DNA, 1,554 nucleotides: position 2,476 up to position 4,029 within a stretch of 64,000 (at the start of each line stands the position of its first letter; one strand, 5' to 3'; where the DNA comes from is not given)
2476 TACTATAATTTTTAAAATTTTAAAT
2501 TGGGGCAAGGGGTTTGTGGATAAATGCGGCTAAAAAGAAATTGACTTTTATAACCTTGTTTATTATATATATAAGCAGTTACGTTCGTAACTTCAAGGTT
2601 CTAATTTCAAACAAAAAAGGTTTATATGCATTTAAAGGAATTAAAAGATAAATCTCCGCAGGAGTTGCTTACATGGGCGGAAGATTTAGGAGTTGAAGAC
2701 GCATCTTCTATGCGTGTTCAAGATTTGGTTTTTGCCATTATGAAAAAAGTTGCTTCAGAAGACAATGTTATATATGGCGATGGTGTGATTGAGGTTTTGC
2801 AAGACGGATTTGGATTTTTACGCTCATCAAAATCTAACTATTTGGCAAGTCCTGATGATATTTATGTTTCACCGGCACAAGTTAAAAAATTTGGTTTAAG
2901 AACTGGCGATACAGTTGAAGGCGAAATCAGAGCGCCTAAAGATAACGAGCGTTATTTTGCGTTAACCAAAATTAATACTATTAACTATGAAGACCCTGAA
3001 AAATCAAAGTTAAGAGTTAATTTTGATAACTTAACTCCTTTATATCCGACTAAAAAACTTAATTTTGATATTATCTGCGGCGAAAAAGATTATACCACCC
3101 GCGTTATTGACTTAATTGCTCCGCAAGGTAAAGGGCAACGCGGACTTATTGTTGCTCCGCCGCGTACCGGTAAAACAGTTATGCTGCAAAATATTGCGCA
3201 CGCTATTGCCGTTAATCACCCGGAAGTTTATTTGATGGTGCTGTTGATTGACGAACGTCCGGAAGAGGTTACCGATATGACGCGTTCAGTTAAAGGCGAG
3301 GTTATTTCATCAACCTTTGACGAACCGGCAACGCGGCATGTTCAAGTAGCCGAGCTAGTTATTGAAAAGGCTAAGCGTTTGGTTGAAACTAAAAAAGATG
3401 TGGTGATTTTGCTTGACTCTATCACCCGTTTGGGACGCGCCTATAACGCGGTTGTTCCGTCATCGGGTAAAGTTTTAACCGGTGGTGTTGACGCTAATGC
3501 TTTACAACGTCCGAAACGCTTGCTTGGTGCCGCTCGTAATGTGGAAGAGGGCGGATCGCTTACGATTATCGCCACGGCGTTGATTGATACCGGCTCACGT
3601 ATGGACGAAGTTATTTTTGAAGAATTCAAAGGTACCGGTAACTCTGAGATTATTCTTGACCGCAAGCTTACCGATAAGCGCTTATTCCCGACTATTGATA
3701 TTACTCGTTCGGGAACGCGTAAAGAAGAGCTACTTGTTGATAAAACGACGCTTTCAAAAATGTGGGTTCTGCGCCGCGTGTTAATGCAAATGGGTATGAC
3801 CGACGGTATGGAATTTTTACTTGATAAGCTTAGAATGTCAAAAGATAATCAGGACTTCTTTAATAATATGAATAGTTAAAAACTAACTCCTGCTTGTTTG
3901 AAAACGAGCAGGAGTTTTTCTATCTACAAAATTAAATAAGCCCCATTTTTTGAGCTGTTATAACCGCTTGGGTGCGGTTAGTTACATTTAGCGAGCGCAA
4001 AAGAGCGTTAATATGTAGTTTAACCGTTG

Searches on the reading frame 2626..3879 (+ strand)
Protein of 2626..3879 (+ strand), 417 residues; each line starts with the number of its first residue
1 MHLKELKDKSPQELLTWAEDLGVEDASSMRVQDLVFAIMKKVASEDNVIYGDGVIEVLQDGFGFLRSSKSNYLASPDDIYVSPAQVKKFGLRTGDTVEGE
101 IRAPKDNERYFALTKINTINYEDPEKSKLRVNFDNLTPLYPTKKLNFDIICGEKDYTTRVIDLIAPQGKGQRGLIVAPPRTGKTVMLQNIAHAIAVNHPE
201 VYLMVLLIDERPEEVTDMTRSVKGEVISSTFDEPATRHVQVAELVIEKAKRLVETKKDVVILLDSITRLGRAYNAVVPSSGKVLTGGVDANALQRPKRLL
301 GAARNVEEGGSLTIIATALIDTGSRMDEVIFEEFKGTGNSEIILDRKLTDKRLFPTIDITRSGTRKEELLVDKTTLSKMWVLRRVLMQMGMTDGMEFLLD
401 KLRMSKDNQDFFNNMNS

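Call 7: search_protein_families(library=ncbifam, proteins=[window:2626-3879:+])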
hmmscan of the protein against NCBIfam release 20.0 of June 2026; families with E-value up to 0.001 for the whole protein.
window:2626-3879:+ (417 aa): 27 families (the best 25 are shown)
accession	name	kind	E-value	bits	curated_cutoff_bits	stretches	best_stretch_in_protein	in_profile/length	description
TIGR00767.1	rho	equivalog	2.3e-206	685.6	509.45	1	2-416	2-414/415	transcription termination factor Rho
NF006886.1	PRK09376.1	equivalog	1.3e-205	683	315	1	1-415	1-413/413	transcription termination factor Rho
NF041509.1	paralog_Rho2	exception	7.5e-138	459.7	628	1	70-414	17-359/360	transcription termination factor Rho, short form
TIGR03496.1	FliI_clade1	equivalog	1.1e-23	83.8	619.1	1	155-388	122-359/414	flagellar protein export ATPase FliI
TIGR01026.1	fliI_yscN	subfamily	9.7e-23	80.6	379.5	1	157-388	150-383/440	FliI/YscN family ATPase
TIGR02546.1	III_secr_ATP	equivalog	1.5e-22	79.9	604.75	1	158-388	134-366/423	type III secretion system ATPase SctN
TIGR03498.1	FliI_clade3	equivalog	1.3e-21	76.8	587.45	1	157-388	127-362/418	flagellar protein export ATPase FliI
NF006012.0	PRK08149.1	equivalog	2.1e-19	69.8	594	1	158-389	142-375/431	type III secretion system ATPase SctN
TIGR03497.1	FliI_clade2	equivalog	2.6e-19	69.5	629.8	1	143-386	110-355/413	flagellar protein export ATPase FliI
NF005391.0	PRK06936.1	equivalog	7.1e-19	67.9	657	1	157-388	149-382/439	type III secretion system ATPase SctN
NF005295.0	PRK06820.1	equivalog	1e-17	64.3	690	1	157-387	150-382/440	EscN/YscN/HrcN family type III secretion system ATPase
NF005765.0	PRK07594.1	equivalog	2.8e-16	59.3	715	1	158-386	143-373/433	EscN/YscN/HrcN family type III secretion system ATPase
NF006575.0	PRK09099.1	subfamily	2e-14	53.2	706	1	154-388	149-385/443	type III secretion system ATPase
NF005535.1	PRK07196.1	equivalog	2.2e-14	53.3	715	1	154-372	141-362/434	flagellar protein export ATPase FliI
NF006290.1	PRK08472.1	equivalog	1.2e-13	50.7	644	1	154-386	141-375/433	flagellar protein export ATPase FliI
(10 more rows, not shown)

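Call 8: find_encoding_contigs(protein=window:2626-3879:+, flank=10000, max_places=6)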
Protein window:2626-3879:+ (417 aa): 1 contig read that carries it; 1 place shown.
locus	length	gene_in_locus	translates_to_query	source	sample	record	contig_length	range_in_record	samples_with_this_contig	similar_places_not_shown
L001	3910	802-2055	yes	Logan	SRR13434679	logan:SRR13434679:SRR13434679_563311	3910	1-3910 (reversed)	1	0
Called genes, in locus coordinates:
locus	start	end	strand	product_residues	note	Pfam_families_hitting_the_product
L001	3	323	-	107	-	?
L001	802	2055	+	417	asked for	PF07498:Rho_N, PF07497:Rho_RNA_bind, PF00006:ATP-synt_ab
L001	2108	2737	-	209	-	PF00072:Response_reg, PF08281:Sigma70_r4_2 (weak), PF00196:GerE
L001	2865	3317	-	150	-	PF00383:dCMP_cyt_deam_1, PF14437:MafB19-deam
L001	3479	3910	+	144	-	?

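Call 9: find_related_loci(query=window:2626-3879:+, collection=genome_contigs, flank=10000)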
Query window:2626-3879:+ (417 aa) in genome_contigs; peptide patterns used: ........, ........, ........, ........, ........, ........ (x = any residue, [..] = any of these).
600 stretches matched a pattern (row limit reached: there are more); 600 encode a relative of the query (tblastn E <= 1e-3); the best 80 are kept; 80 distinct loci.
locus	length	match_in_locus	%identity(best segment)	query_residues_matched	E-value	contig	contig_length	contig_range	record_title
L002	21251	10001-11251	97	1-417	0e+0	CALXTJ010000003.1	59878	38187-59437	MAG: uncultured Alphaproteobacteria bacterium isolate BRZ_KS__bin114 genome assembly, contig: BRZ_KS__NODE_704_length_59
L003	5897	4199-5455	78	1-417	0e+0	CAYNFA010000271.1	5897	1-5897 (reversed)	MAG TPA_asm: uncultured Thalassobaculum sp. isolate binchicken_co181_616 genome assembly, contig: NODE_30155_length_5897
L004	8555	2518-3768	76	1-416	0e+0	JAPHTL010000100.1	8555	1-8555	MAG: Rhodospirillales bacterium isolate N1M-Bin_3 c_000000062789, whole genome shotgun sequence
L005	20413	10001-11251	76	1-417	0e+0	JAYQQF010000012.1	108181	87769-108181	MAG: Alphaproteobacteria bacterium isolate SD3112_S42.concoct.075 NODE_57_length_108181_cov_16.9509, whole genome shotgu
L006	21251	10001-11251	76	1-416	0e+0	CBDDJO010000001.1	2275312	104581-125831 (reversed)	MAG: Rhodospirillales bacterium isolate da2743c5-98de-4a1b-852b-4e923ef405be genome assembly, contig: contig_1, whole ge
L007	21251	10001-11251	76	1-416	0e+0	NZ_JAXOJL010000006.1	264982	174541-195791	Sphingomonas sp. GB1N7 Y668_6, whole genome shotgun sequence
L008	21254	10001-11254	76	1-417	0e+0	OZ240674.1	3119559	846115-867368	MAG: Rhodospirillales bacterium isolate 6ee3a4df-0e34-4dc3-aa72-0311379eb40e genome assembly, chromosome: 1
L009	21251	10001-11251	76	1-416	0e+0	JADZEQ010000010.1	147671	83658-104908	MAG: Sphingomonadaceae bacterium isolate SJ829 c_000001304716, whole genome shotgun sequence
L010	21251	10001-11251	77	1-416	0e+0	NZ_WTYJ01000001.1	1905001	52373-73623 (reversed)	Croceibacterium xixiisoli strain S36 NODE_1_length_1905001, whole genome shotgun sequence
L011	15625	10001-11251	77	1-416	0e+0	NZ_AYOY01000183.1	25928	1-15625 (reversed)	Sphingobium sp. C100 contig66, whole genome shotgun sequence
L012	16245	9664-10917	76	1-417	0e+0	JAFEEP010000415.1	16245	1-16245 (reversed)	MAG: Proteobacteria bacterium isolate SZAS CTRL-27 CK_MAG-1__415__length-16245, whole genome shotgun sequence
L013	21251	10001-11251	76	1-416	0e+0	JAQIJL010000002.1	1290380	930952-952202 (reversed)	MAG: Sphingomonas paucimobilis isolate bin20 tig00000190, whole genome shotgun sequence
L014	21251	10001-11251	76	1-416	0e+0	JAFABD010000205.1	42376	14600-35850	MAG: Proteobacteria bacterium isolate OH_SBB_11 k127_169479, whole genome shotgun sequence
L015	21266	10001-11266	74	1-417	0e+0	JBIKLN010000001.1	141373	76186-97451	MAG: Patescibacteria group bacterium isolate ME2014-08-22_3300042298_group5_bin99 Rohwer_bin1910_scaffold_15_c2, whole g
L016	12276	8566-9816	77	1-416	0e+0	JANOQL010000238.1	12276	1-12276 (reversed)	MAG: Sphingomonadales bacterium isolate VAR_4_metabat_346 VAR_4_k141_2895802, whole genome shotgun sequence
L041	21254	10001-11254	73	1-417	0e+0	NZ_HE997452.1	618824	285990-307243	Bartonella florencae strain R4, whole genome shotgun sequence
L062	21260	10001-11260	70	1-416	0e+0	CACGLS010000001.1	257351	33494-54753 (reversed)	uncultured Pelagibacteraceae bacterium isolate AG-910-C16 genome assembly, contig: AG-910-C16_NODE_1, whole genome shotg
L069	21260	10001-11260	78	1-417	0e+0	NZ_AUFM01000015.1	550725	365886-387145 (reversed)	Nisaea denitrificans DSM 18348 K328DRAFT_scaffold00003.3_C, whole genome shotgun sequence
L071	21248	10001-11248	71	3-417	0e+0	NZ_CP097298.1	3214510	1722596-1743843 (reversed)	Brevundimonas albigilva strain KEME 9005-016 chromosome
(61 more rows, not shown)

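Call 19: find_related_loci(query=window:2626-3879:+, collection=metagenome_contigs, flank=10000)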
Query window:2626-3879:+ (417 aa) in metagenome_contigs; peptide patterns used: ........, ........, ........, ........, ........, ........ (x = any residue, [..] = any of these).
600 stretches matched a pattern (row limit reached: there are more); 600 encode a relative of the query (tblastn E <= 1e-3); the best 80 are kept; 80 distinct loci.
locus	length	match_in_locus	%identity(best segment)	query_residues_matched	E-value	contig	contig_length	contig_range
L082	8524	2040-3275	91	1-412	0e+0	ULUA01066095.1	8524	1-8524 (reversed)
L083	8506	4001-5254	78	1-417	0e+0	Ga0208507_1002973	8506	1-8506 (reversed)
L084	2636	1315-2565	77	1-417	0e+0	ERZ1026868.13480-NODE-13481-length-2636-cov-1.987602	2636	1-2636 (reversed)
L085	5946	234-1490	78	1-417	0e+0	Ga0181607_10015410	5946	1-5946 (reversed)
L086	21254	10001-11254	77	1-417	0e+0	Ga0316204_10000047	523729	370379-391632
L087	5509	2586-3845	76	1-416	0e+0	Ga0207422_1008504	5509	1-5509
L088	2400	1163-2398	76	1-411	0e+0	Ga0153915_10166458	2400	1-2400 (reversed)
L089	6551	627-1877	76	1-416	0e+0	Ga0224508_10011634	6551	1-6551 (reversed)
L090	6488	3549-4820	75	1-417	0e+0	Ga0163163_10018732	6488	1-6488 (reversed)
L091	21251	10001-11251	76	1-416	0e+0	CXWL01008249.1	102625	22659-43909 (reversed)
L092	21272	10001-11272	75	1-417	0e+0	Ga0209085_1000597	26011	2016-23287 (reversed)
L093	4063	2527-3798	75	1-417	0e+0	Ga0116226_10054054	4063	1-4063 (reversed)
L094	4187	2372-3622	76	1-416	0e+0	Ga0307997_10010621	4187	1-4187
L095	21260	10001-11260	75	1-416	0e+0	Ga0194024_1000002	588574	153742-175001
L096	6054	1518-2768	77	1-416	0e+0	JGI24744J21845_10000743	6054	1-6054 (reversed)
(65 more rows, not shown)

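Call 33: search_protein_families(library=pfam, max_evalue=0.00001, proteins=[L071:4345-5220:-, L071:5172-5768:-, L071:5765-6625:-, L071:7066-8100:+, L071:8537-9616:+, L062:6412-7230:-, L062:7505-8515:+, L062:8508-9500:+, L069:8302-9333:+, L041:8603-9427:-])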
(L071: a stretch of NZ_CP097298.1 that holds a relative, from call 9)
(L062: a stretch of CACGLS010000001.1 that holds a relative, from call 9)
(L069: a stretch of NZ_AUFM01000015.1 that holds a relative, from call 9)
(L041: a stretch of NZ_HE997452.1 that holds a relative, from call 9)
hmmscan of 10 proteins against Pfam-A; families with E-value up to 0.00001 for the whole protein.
L071:4345-5220:- (291 aa): 3 families
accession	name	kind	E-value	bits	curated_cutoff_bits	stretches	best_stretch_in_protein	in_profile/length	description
PF08501.16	Shikimate_dh_N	-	3.3e-20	72.5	27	1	30-112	1-82/83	Shikimate dehydrogenase substrate binding domain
PF03807.23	F420_oxidored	-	1.5e-08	35.5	21.6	1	148-211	2-67/94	NADP oxidoreductase coenzyme F420-dependent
PF01488.26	Shikimate_DH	-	1.3e-06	29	24.3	1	135-191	3-59/138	Shikimate / quinate 5-dehydrogenase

L071:5172-5768:- (198 aa): 1 family
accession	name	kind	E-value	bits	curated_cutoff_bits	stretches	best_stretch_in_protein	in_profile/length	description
PF02545.19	Maf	-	3.1e-45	154.6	27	1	5-192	1-186/187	Maf-like protein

L071:5765-6625:- (286 aa): 1 family
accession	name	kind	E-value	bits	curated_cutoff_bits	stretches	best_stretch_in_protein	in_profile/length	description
PF03618.20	Kinase-PPPase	-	2.9e-86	289.7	23.5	1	15-270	1-255/256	Kinase/pyrophosphorylase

L071:7066-8100:+ (344 aa): 1 family
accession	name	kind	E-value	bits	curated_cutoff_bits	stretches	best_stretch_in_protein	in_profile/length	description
PF01208.23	URO-D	-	3.4e-100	335.9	23.9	1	4-340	4-342/346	Uroporphyrinogen decarboxylase (URO-D)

L071:8537-9616:+ (359 aa): 2 families
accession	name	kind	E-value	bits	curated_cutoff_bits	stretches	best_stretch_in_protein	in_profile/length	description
PF00762.24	Ferrochelatase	-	2.8e-22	79.6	27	1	41-117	182-255/317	Ferrochelatase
PF03653.18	UPF0093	-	1.2e-12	48.8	34.2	1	297-354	86-143/146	Uncharacterised protein family (UPF0093)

L062:6412-7230:- (272 aa): 1 family
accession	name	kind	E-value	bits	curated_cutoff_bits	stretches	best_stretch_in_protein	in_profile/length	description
PF03618.20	Kinase-PPPase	-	2.3e-91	306.4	23.5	1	7-263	1-256/256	Kinase/pyrophosphorylase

L062:7505-8515:+ (336 aa): 1 family
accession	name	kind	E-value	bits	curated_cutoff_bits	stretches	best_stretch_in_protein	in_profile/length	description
PF01208.23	URO-D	-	5.1e-84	282.7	23.9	1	16-333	19-345/346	Uroporphyrinogen decarboxylase (URO-D)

L062:8508-9500:+ (330 aa): 1 family
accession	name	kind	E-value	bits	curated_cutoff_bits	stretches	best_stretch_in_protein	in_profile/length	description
PF00762.24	Ferrochelatase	-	6e-111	370.9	27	1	12-327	1-314/317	Ferrochelatase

L069:8302-9333:+ (343 aa): 1 family
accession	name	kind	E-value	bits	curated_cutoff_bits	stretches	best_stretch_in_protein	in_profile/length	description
PF01208.23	URO-D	-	3.1e-118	395.2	23.9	1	2-340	2-344/346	Uroporphyrinogen decarboxylase (URO-D)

L041:8603-9427:- (274 aa): 1 family
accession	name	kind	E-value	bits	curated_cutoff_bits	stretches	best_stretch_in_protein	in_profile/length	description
PF03618.20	Kinase-PPPase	-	2.8e-90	302.9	23.5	1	10-263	1-255/256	Kinase/pyrophosphorylase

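Call 53: find_homologous_proteins(query=L002:284-1051:-, max_evalue=1e-60)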
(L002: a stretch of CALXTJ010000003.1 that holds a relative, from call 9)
Query L002:284-1051:- (255 aa): 7992 proteins with E <= 1e-60 among 8000 candidates; the best 120 are listed.
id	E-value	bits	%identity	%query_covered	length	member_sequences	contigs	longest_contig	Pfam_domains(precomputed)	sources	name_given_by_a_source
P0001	4.4e-160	549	100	100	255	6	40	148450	PF00142.25,PF10609.16,PF01656.30,PF13614.13,PF09140.18,PF06564.19,PF02374.22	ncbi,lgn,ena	-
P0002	1.8e-159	547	100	100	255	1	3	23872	PF00142.25,PF10609.16,PF01656.30,PF13614.13,PF09140.18,PF06564.19,PF02374.22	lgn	-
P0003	1.8e-159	547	100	100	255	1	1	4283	PF00142.25,PF10609.16,PF01656.30,PF13614.13,PF09140.18,PF06564.19,PF02374.22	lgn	-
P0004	2.4e-156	536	98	100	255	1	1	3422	PF00142.25,PF10609.16,PF01656.30,PF13614.13,PF09140.18,PF06564.19,PF02374.22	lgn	-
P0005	1.9e-148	511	93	100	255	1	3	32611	PF00142.25,PF10609.16,PF01656.30,PF13614.13,PF09140.18,PF06564.19,PF02374.22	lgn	-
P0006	3.7e-147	506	92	100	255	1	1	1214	PF00142.25,PF10609.16,PF01656.30,PF13614.13,PF09140.18,PF06564.19,PF02374.22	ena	-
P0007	5.0e-143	493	90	100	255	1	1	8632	PF00142.25,PF10609.16,PF01656.30,PF13614.13,PF09140.18,PF06564.19,PF02374.22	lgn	-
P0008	8.6e-143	492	89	100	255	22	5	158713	PF00142.25,PF10609.16,PF01656.30,PF13614.13,PF09140.18,PF06564.19,PF02374.22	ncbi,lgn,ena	-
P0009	2.1e-142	491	89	100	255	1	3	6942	PF00142.25,PF10609.16,PF01656.30,PF13614.13,PF09140.18,PF06564.19,PF02374.22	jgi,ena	jgi:chromosome partitioning protein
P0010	2.4e-142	491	89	100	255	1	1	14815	PF00142.25,PF10609.16,PF01656.30,PF13614.13,PF09140.18,PF06564.19,PF02374.22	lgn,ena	-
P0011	4.2e-142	490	89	100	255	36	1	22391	PF00142.25,PF10609.16,PF01656.30,PF13614.13,PF09140.18,PF06564.19,PF02374.22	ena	-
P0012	7.5e-142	489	89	100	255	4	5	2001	PF00142.25,PF10609.16,PF01656.30,PF13614.13,PF09140.18,PF06564.19,PF02374.22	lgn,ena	-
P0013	1.8e-141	488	88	100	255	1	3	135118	PF00142.25,PF10609.16,PF01656.30,PF13614.13,PF09140.18,PF06564.19,PF02374.22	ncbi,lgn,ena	-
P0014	2.4e-141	487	88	100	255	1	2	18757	PF00142.25,PF10609.16,PF01656.30,PF13614.13,PF09140.18,PF06564.19,PF02374.22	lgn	-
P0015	9.4e-141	485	88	100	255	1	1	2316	PF00142.25,PF10609.16,PF01656.30,PF13614.13,PF09140.18,PF06564.19,PF02374.22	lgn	-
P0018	1.7e-140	485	87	100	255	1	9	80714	PF00142.25,PF10609.16,PF01656.30,PF13614.13,PF09140.18,PF06564.19,PF02374.22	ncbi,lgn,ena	-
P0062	1.8e-128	445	81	100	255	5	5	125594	PF00142.25,PF10609.16,PF01656.30,PF13614.13,PF09140.18,PF06564.19,PF02374.22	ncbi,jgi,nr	ncbi:MAG: ParA family protein [Alphaproteobacteria bacterium]|nr:ParA family protein [Alphaproteobac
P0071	1.2e-125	436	78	100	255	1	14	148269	PF00142.25,PF10609.16,PF01656.30,PF13614.13,PF07015.18,PF09140.18,PF06564.19,PF02374.22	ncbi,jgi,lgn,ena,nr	ncbi:MAG: ParA family protein [Alphaproteobacteria bacterium]|nr:ParA family protein [Alphaproteobac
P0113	6.7e-120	417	76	100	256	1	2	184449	PF00142.25,PF10609.16,PF01656.30,PF13614.13,PF07015.18,PF09140.18,PF06564.19,PF02374.22,PF00448.29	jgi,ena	-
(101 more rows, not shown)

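Call 54: find_encoding_contigs(protein=P0001, flank=10000, max_places=2)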
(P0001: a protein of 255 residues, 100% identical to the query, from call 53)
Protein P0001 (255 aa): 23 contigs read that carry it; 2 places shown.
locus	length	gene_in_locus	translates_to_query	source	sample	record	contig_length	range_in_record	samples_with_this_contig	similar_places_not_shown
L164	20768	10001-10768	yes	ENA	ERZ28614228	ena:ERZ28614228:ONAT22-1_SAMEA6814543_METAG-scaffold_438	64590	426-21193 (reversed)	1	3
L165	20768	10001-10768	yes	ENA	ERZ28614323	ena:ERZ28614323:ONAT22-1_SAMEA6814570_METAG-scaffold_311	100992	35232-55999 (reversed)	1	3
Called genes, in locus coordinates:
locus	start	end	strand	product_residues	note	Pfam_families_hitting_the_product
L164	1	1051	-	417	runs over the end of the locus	PF07498:Rho_N, PF07497:Rho_RNA_bind, PF00006:ATP-synt_ab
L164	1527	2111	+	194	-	PF01121:CoaE, PF13238:AAA_18 (weak)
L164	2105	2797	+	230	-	PF00929:RNase_T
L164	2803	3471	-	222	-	PF00702:Hydrolase, PF13419:HAD_2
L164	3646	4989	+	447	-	PF10396:TrmE_N, PF12631:MnmE_helical, PF00350:Dynamin_N (weak), PF01926:MMR_HSR1, PF02421:FeoB_N (weak)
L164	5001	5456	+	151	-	-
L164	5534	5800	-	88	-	-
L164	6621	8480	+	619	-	PF00890:FAD_binding_2 (faint), PF01134:GIDA, PF07992:Pyr_redox_2, PF12831:FAD_oxidored, PF21680:GIDA_C_1st, PF13932:SAM_GIDA_C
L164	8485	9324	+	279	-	PF02811:PHP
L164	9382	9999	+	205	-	PF02527:GidB, PF00891:Methyltransf_2 (faint), PF13847:Methyltransf_31 (weak)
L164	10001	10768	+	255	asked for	PF00142:Fer4_NifH, PF01656:CbiA, PF02374:ArsA_ATPase (weak), PF06564:CBP_BcsQ, PF09140:MipZ, PF10609:ParA, PF13614:AAA_31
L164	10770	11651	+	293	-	PF02195:ParB_N, PF17762:HTH_ParB, PF23552:ParB_C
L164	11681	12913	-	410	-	PF01743:PolyA_pol, PF12627:PolyA_pol_RNAbd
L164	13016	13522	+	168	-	PF06776:IalB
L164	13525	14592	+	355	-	PF21016:RlmN_N, PF04055:Radical_SAM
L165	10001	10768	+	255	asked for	PF00142:Fer4_NifH, PF01656:CbiA, PF02374:ArsA_ATPase (weak), PF06564:CBP_BcsQ, PF09140:MipZ, PF10609:ParA, PF13614:AAA_31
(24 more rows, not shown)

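Call 55: find_encoding_contigs(protein=P0008, flank=10000, max_places=1)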
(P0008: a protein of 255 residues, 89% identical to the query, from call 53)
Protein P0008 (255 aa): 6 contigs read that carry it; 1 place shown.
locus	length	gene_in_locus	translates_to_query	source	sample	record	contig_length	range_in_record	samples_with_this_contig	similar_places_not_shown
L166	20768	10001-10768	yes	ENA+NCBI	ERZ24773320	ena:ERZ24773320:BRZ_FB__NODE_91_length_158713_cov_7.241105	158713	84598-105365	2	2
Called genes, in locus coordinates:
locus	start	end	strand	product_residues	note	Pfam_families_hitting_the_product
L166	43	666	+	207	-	PF00072:Response_reg, PF00196:GerE, PF08281:Sigma70_r4_2 (weak)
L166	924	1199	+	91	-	-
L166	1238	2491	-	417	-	PF07498:Rho_N, PF07497:Rho_RNA_bind, PF00006:ATP-synt_ab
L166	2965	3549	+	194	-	PF01121:CoaE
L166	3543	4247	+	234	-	PF00929:RNase_T, PF13482:RNase_H_2 (faint), PF16473:Rv2179c-like (weak)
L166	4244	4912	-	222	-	PF00702:Hydrolase, PF13419:HAD_2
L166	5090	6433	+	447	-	PF10396:TrmE_N, PF12631:MnmE_helical, PF00350:Dynamin_N (faint), PF01926:MMR_HSR1, PF02421:FeoB_N (weak), PF16897:MMR_HSR1_Xtn (weak)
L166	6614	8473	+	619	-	PF01134:GIDA, PF07992:Pyr_redox_2 (weak), PF12831:FAD_oxidored, PF21680:GIDA_C_1st, PF13932:SAM_GIDA_C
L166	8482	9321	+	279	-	PF02811:PHP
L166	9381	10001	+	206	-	PF13847:Methyltransf_31 (faint), PF02527:GidB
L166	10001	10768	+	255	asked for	PF00142:Fer4_NifH (weak), PF01656:CbiA, PF02374:ArsA_ATPase (weak), PF06564:CBP_BcsQ, PF09140:MipZ, PF10609:ParA, PF13614:AAA_31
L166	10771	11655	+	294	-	PF02195:ParB_N, PF17762:HTH_ParB, PF23552:ParB_C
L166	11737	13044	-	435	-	-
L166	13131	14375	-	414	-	PF01743:PolyA_pol, PF12627:PolyA_pol_RNAbd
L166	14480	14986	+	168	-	PF06776:IalB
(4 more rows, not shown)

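Call 56: find_encoding_contigs(protein=P0013, flank=10000, max_places=1)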
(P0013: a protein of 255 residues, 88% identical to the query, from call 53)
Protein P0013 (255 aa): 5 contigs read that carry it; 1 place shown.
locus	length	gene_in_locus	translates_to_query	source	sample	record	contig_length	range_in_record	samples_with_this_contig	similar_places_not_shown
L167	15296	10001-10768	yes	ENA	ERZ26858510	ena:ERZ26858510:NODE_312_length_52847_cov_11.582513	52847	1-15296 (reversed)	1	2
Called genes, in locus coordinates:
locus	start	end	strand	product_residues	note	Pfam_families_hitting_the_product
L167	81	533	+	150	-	PF00383:dCMP_cyt_deam_1, PF14437:MafB19-deam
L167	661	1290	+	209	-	PF00072:Response_reg, PF08281:Sigma70_r4_2 (weak), PF00196:GerE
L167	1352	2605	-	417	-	PF07498:Rho_N, PF07497:Rho_RNA_bind, PF00006:ATP-synt_ab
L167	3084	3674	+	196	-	PF01121:CoaE, PF13238:AAA_18 (weak)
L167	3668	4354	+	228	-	PF00929:RNase_T, PF13482:RNase_H_2 (faint)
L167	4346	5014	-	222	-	PF00702:Hydrolase, PF13419:HAD_2, PF13242:Hydrolase_like (faint)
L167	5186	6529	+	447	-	PF10396:TrmE_N, PF12631:MnmE_helical, PF00350:Dynamin_N (faint), PF01926:MMR_HSR1, PF02421:FeoB_N (weak)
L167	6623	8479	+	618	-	PF00890:FAD_binding_2 (faint), PF01134:GIDA, PF12831:FAD_oxidored, PF21680:GIDA_C_1st, PF13932:SAM_GIDA_C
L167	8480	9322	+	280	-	PF02811:PHP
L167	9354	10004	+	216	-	PF02527:GidB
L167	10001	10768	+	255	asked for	PF00142:Fer4_NifH, PF01656:CbiA, PF02374:ArsA_ATPase (weak), PF06564:CBP_BcsQ, PF09140:MipZ, PF10609:ParA, PF13614:AAA_31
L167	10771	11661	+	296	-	PF02195:ParB_N, PF17762:HTH_ParB, PF23552:ParB_C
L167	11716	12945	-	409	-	PF01743:PolyA_pol, PF12627:PolyA_pol_RNAbd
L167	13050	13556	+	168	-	PF06776:IalB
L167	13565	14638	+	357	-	PF21016:RlmN_N, PF04055:Radical_SAM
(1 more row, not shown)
